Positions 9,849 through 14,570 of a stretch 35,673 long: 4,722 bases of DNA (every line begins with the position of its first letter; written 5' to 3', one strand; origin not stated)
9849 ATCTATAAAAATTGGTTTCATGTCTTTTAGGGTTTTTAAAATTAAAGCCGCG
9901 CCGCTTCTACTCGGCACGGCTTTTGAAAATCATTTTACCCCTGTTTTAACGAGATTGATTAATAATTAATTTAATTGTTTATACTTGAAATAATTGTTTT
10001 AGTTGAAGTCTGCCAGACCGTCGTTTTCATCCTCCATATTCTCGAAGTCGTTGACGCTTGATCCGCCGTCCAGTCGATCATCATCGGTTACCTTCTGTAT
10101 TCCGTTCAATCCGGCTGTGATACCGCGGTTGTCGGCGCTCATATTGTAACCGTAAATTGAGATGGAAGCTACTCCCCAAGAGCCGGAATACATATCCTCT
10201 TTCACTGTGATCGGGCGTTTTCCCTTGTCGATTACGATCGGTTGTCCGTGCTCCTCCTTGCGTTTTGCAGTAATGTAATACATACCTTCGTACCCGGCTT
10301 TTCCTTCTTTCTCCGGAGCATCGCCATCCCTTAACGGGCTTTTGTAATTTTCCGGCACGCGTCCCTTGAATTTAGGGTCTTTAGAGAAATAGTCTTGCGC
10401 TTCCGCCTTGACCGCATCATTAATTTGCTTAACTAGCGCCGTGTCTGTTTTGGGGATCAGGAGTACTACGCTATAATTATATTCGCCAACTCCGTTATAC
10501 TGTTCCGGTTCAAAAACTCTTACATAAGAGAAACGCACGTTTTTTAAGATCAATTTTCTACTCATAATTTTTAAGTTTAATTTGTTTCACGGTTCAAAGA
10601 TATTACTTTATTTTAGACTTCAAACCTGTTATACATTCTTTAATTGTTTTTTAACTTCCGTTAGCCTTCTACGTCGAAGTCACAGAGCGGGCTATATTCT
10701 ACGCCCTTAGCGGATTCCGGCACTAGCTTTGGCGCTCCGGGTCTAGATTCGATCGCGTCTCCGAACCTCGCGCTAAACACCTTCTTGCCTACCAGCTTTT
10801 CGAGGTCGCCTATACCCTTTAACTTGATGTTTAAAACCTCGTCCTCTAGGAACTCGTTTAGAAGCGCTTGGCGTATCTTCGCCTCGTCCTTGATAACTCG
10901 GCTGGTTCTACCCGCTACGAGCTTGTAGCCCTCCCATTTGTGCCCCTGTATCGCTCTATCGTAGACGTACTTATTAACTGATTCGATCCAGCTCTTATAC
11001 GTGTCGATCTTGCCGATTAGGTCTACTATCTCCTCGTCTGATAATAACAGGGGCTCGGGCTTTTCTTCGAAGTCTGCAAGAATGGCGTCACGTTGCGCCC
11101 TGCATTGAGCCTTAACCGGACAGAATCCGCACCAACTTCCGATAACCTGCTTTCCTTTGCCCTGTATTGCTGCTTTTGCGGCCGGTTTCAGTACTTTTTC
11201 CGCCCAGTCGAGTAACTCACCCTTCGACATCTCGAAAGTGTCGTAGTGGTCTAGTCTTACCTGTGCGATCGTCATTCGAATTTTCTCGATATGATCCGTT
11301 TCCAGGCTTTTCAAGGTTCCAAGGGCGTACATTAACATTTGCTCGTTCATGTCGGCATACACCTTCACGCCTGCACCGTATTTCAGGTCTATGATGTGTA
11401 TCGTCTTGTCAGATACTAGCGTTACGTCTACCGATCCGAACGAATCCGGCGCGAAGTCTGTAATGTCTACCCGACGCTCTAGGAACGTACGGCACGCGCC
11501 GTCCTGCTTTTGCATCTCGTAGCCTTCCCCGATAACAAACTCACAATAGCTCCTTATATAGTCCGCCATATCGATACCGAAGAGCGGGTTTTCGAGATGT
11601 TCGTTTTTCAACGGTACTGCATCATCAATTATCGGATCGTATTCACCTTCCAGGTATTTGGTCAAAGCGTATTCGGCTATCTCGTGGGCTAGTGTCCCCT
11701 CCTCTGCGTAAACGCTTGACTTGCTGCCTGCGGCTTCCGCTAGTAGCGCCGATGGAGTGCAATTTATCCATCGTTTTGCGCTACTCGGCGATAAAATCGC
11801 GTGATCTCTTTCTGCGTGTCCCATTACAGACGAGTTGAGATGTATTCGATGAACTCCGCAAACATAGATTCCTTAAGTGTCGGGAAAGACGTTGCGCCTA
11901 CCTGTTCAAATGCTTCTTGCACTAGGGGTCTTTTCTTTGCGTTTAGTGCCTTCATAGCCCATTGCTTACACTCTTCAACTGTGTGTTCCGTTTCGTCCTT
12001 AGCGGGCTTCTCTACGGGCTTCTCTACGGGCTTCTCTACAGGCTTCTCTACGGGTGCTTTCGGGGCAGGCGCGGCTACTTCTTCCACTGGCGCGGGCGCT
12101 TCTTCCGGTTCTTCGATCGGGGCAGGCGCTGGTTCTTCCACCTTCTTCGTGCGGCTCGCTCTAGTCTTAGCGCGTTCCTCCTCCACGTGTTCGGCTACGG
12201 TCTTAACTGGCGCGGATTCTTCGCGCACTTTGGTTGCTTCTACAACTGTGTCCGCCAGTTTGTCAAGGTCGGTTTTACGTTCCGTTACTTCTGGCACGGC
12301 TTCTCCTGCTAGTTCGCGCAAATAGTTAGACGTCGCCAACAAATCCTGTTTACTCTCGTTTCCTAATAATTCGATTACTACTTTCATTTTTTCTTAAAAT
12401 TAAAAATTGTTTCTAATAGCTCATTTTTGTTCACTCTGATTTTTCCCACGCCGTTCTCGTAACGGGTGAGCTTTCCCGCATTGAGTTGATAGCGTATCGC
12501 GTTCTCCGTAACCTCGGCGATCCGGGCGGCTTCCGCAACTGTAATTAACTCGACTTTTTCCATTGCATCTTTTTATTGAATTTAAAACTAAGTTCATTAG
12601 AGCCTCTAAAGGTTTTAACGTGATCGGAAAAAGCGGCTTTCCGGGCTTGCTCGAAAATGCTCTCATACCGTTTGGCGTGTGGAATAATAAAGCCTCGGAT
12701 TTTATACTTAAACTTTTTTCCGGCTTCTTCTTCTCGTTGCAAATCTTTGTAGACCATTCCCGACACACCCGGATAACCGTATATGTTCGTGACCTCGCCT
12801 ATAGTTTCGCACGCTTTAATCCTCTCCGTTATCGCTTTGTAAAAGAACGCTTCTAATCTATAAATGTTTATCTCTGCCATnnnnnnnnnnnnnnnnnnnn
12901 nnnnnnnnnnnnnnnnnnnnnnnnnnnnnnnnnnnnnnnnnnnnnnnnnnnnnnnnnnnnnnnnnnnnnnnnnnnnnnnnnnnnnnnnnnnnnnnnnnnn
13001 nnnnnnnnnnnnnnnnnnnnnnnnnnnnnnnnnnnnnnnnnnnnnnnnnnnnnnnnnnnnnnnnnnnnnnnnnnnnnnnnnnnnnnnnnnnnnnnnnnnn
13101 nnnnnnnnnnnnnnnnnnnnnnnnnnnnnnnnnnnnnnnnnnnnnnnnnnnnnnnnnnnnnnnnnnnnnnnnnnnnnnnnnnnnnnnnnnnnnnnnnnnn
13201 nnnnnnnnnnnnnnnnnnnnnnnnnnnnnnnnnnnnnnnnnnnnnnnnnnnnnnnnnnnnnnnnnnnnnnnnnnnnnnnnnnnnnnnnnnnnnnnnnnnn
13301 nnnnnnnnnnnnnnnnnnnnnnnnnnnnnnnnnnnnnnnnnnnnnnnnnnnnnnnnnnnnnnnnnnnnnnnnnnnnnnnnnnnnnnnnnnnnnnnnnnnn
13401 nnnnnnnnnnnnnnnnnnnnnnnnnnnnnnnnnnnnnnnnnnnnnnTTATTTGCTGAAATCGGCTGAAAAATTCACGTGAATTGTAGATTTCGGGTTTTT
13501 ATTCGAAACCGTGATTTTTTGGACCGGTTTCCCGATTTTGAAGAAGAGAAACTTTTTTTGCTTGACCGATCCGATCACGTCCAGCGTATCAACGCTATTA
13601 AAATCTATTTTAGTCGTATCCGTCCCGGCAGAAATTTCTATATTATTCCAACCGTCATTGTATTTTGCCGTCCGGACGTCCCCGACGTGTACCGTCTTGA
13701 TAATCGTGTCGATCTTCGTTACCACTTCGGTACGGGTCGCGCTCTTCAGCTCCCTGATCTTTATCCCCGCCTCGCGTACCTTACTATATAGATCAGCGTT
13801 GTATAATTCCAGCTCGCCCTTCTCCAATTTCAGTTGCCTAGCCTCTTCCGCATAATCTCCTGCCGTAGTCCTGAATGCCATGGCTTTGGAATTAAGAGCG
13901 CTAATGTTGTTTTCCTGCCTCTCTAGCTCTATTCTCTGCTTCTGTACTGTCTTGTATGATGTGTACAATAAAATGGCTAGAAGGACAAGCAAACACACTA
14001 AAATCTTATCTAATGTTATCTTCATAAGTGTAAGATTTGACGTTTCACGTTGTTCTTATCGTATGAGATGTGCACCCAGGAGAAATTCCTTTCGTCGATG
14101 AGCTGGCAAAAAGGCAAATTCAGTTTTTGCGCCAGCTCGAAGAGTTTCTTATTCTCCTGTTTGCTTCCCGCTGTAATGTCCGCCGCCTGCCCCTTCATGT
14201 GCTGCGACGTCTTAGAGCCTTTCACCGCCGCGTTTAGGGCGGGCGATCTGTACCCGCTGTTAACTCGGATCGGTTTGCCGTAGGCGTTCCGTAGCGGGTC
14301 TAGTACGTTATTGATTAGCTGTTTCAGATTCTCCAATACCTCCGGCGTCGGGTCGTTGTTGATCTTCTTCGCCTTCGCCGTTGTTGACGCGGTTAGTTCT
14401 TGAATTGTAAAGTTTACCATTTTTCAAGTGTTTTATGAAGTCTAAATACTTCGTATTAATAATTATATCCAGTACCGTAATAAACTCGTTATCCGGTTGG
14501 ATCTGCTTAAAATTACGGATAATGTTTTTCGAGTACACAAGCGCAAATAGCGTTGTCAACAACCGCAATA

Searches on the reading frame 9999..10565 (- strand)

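Call 8: search_protein_families(library=phrogs, proteins=[window:9999-10565:-], max_evalue=0.01)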
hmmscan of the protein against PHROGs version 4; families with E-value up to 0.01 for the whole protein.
window:9999-10565:- (188 aa): 1 family
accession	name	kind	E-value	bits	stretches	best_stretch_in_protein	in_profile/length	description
phrog_112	-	DNA, RNA and nucleotide metabolism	1e-48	167.4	1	1-181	18-198/265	Gp2.5-like ssDNA binding protein and ssDNA annealing protein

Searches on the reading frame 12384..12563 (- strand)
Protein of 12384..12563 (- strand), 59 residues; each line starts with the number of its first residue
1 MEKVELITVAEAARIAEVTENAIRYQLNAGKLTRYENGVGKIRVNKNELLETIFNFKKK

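Call 8: search_protein_families(library=phrogs, proteins=[window:12384-12563:-], max_evalue=0.01)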
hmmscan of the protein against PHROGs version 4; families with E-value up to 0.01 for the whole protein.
window:12384-12563:- (59 aa): 3 families
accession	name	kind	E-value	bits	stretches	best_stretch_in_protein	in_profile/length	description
phrog_2474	-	transcription regulation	0.00013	22.8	1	5-36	47-78/118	MerR-like transcriptional regulator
phrog_6058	-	unknown function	0.0017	19.1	1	6-32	24-50/113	-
phrog_6401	-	DNA, RNA and nucleotide metabolism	0.0059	17.5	1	5-37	8-40/64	DNA binding protein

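Call 36: search_protein_families(library=pfam, proteins=[window:12384-12563:-], max_evalue=0.1)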
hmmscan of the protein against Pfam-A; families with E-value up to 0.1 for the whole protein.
window:12384-12563:- (59 aa): 3 families
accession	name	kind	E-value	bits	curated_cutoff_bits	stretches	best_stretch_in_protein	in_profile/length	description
PF12728.13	HTH_17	-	9.3e-06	26.3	27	1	6-51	1-45/51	Helix-turn-helix domain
PF13338.12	AbiEi_4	-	0.033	14.7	25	1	6-34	13-40/49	Transcriptional regulator, AbiEi antitoxin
PF00376.29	MerR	-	0.08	13.2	28.2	1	8-41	1-34/38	MerR family regulatory protein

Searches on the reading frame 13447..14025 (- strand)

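Call 8: search_protein_families(library=phrogs, proteins=[window:13447-14025:-], max_evalue=0.01)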
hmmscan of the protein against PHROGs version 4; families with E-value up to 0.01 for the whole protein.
window:13447-14025:- (192 aa): 2 families
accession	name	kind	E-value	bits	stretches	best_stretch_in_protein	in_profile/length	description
phrog_14010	-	unknown function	2.2e-21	77.4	1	9-182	8-187/197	-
phrog_27378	-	unknown function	0.0024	18.7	0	1-83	1-83/87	-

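Call 36: search_protein_families(library=pfam, proteins=[window:13447-14025:-], max_evalue=0.1)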
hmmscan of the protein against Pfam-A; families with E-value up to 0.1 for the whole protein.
window:13447-14025:- (192 aa): 1 family
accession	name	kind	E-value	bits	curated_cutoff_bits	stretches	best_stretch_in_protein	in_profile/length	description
PF20186.3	DUF6549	-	7.9e-26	91.4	27.4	1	31-184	2-159/167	Family of unknown function (DUF6549)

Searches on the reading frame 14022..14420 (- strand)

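Call 8: search_protein_families(library=phrogs, proteins=[window:14022-14420:-], max_evalue=0.01)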
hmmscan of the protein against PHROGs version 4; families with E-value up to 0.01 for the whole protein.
window:14022-14420:- (132 aa): 4 families
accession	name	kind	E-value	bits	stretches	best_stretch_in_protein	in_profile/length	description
phrog_894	-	lysis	9.4e-41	141.1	1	3-127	49-167/389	endolysin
phrog_17373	-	other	3.1e-10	41.1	1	39-87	44-92/224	peptidase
phrog_25247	-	other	1.9e-05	25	1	38-85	426-474/520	peptidase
phrog_28234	-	lysis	0.0012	19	1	41-75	279-314/372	endolysin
